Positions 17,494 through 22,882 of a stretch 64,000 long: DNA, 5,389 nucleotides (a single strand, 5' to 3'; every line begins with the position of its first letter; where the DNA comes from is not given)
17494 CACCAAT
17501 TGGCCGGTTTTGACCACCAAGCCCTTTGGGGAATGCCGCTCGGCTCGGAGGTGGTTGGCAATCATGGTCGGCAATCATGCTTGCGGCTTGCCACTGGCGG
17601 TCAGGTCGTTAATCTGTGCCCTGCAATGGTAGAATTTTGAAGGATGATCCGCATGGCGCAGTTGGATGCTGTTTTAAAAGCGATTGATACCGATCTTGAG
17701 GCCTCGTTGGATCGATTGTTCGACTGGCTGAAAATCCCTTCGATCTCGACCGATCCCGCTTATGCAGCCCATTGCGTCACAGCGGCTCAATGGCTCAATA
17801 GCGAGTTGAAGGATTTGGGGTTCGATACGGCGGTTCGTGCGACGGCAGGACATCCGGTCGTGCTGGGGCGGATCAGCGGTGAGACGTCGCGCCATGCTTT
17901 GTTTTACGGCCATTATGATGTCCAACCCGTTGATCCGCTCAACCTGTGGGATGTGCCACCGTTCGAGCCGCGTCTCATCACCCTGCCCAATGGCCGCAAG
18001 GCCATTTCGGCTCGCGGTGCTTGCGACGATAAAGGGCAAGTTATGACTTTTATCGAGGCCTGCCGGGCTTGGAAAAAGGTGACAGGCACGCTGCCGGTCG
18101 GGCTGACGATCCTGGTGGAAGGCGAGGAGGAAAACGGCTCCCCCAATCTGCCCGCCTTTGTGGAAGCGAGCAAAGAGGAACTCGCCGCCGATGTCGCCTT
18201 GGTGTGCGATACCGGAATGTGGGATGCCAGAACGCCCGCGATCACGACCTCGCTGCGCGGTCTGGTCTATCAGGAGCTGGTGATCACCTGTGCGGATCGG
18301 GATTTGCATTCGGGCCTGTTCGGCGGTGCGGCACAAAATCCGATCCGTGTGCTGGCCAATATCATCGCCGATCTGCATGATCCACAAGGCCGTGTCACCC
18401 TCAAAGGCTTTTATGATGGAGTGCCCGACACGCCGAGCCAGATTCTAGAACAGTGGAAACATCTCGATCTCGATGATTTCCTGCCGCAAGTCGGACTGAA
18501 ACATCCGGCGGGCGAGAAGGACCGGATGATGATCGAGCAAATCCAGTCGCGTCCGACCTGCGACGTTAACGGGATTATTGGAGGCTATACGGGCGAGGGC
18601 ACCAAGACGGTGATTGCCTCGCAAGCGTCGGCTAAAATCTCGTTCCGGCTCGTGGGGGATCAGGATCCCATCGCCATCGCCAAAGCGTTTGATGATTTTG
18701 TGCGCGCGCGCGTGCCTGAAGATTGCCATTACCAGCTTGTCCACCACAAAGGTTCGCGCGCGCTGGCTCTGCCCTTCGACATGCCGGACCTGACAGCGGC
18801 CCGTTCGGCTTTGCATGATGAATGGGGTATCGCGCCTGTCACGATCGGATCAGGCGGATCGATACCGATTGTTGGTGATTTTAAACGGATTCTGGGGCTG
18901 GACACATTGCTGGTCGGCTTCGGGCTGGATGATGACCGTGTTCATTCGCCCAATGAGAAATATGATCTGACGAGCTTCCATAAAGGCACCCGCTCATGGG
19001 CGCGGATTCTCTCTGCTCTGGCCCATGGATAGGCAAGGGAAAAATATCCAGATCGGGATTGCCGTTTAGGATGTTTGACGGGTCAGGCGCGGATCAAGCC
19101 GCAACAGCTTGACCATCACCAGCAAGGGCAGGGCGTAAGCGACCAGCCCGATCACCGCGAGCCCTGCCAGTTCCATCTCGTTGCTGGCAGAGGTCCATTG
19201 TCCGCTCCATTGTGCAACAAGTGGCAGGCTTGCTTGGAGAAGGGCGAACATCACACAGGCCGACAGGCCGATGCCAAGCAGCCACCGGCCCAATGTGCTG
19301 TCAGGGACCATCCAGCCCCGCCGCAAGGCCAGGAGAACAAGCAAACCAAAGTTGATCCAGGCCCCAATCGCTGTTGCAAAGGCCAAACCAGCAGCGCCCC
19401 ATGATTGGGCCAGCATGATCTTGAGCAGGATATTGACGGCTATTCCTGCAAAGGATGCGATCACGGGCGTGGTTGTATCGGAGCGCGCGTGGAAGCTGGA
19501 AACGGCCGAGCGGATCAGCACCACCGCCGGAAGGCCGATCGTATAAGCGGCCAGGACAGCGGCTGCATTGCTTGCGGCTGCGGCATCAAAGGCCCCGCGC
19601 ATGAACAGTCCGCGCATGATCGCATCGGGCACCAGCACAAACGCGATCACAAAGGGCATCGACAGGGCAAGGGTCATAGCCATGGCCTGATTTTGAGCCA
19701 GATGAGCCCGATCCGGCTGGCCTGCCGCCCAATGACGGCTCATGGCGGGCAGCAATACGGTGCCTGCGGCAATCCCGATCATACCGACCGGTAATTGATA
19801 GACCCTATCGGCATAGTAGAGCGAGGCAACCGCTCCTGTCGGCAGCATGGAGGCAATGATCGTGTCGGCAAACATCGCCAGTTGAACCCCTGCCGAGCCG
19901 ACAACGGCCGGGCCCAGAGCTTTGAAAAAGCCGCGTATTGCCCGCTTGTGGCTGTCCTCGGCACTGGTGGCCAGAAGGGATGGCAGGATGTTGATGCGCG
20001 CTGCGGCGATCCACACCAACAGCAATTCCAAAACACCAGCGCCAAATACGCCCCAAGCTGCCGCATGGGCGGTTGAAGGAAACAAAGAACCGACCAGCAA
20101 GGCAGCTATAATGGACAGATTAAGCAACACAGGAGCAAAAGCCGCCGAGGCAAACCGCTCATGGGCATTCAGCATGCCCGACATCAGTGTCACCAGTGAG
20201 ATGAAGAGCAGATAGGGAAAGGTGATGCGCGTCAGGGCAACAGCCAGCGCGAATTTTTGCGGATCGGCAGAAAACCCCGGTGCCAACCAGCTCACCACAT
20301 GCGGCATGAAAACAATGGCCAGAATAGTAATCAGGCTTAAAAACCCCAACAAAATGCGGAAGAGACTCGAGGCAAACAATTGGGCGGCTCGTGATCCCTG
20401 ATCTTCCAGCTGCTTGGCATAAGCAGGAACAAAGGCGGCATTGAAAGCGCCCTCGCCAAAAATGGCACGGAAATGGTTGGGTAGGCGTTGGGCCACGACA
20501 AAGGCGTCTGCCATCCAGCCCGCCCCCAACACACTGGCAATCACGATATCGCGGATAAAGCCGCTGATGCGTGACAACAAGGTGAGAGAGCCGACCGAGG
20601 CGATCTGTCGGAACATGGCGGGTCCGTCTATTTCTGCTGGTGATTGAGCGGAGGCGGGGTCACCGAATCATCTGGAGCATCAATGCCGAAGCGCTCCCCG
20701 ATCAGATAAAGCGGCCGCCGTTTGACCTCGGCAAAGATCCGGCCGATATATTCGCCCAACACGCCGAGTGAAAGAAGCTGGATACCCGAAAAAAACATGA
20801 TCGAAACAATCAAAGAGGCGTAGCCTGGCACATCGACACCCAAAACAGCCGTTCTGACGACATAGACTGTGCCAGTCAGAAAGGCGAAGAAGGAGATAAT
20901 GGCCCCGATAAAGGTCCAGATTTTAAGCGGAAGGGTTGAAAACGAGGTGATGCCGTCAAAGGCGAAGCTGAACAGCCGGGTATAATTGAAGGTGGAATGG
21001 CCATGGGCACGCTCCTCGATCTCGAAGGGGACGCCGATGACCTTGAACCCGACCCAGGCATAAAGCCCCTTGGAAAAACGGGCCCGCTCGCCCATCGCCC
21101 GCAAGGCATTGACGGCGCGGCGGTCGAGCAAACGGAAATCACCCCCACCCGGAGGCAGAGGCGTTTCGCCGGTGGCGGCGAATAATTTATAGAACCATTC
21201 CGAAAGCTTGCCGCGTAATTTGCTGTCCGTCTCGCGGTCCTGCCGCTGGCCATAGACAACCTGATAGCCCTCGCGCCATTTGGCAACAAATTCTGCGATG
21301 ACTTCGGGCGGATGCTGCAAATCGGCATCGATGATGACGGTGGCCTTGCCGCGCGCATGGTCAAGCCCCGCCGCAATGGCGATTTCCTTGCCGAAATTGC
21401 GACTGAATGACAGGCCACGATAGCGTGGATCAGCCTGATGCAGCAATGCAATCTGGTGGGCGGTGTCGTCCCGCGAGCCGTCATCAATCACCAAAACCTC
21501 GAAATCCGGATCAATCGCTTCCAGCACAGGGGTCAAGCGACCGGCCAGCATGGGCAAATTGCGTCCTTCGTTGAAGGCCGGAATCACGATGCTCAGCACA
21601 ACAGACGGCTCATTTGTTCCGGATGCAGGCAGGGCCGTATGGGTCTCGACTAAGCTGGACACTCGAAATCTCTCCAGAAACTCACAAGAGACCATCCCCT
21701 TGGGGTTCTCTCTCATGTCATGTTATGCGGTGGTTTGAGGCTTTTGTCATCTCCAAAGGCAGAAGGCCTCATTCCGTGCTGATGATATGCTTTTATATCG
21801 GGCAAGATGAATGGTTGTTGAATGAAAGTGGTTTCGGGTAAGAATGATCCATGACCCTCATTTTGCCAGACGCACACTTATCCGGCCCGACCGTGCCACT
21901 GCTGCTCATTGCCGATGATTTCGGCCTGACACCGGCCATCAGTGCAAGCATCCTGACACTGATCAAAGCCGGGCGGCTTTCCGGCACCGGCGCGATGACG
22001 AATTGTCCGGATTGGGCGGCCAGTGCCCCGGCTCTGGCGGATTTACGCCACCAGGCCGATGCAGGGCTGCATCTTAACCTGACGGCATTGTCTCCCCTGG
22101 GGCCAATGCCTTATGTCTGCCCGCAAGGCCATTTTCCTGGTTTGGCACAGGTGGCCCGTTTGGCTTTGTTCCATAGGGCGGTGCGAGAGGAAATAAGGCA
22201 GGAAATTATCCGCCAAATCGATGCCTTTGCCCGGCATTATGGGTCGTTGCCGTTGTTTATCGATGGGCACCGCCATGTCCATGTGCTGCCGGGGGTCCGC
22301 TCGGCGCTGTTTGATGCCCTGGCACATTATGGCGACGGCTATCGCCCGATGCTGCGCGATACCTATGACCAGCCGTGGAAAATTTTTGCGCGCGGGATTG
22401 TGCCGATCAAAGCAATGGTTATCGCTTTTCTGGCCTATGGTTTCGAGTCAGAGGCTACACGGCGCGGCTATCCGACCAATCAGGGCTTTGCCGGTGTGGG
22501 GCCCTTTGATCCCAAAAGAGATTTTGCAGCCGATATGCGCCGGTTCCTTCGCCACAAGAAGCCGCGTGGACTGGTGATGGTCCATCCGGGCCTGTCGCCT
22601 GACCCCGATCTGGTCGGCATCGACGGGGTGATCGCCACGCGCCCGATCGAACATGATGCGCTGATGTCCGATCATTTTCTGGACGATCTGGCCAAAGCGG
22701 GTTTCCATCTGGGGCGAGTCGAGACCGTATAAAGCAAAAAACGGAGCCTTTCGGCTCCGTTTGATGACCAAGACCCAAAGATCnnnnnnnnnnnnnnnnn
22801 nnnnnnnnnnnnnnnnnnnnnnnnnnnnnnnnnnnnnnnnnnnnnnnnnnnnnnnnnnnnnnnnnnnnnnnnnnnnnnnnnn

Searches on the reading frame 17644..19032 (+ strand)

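Call 60: search_protein_families(library=pfam, proteins=[window:17644-19032:+], max_evalue=0.0001)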
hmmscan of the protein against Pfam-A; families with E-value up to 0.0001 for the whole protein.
window:17644-19032:+ (462 aa): 2 families
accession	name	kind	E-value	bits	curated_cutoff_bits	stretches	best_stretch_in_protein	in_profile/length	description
PF01546.33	Peptidase_M20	-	3.9e-30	105.8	24.6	1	86-457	1-205/206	Peptidase family M20/M25/M40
PF07687.19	M20_dimer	-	1.3e-15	57.6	21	1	212-360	9-106/107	Peptidase dimerisation domain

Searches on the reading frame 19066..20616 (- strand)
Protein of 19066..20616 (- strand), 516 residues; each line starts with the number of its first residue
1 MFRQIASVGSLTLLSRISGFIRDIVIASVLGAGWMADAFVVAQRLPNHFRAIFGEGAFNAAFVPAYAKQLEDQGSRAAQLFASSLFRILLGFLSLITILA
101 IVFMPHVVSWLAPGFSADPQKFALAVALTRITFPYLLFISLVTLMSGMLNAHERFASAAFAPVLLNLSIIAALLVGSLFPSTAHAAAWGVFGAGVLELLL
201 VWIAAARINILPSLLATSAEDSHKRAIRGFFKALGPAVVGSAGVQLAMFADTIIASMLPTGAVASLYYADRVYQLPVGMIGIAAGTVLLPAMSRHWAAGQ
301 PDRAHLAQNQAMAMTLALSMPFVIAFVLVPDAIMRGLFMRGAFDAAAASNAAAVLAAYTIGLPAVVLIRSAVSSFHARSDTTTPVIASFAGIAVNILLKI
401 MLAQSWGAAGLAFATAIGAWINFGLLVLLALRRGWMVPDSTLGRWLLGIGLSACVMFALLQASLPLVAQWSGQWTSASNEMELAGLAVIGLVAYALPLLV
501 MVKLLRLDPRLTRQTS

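Call 60: search_protein_families(library=pfam, proteins=[window:19066-20616:-], max_evalue=0.0001)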
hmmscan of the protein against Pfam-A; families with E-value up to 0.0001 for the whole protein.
window:19066-20616:- (516 aa): 3 families
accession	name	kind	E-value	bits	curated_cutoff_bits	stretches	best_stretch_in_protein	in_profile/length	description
PF03023.19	MurJ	-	4.2e-106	355.7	27.4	1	26-454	1-421/451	Lipid II flippase MurJ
PF01554.23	MatE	-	2.1e-08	34.5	24.9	1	236-399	1-159/161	MatE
PF01943.22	Polysacc_synt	-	6e-07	29.6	28.2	1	52-295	50-273/274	Polysaccharide biosynthesis protein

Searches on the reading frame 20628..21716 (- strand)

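Call 60: search_protein_families(library=pfam, proteins=[window:20628-21716:-], max_evalue=0.0001)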
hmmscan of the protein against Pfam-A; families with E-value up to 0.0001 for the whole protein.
window:20628-21716:- (362 aa): 2 families
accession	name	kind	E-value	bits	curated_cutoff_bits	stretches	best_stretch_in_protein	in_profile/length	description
PF00535.33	Glycos_transf_2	-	8e-31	107.7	23.3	1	42-203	1-165/168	Glycosyl transferase family 2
PF10111.15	Glyco_tranf_2_2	-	2.9e-05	24.1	27.3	1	42-134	1-93/276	Glycosyltransferase like family 2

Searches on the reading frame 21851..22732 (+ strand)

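Call 60: search_protein_families(library=pfam, proteins=[window:21851-22732:+], max_evalue=0.0001)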
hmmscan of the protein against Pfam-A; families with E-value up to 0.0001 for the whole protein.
window:21851-22732:+ (293 aa): 1 family
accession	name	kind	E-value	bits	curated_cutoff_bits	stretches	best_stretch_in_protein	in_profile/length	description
PF04794.17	YdjC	-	1.9e-45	156.2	29.7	1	17-281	2-265/266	YdjC-like protein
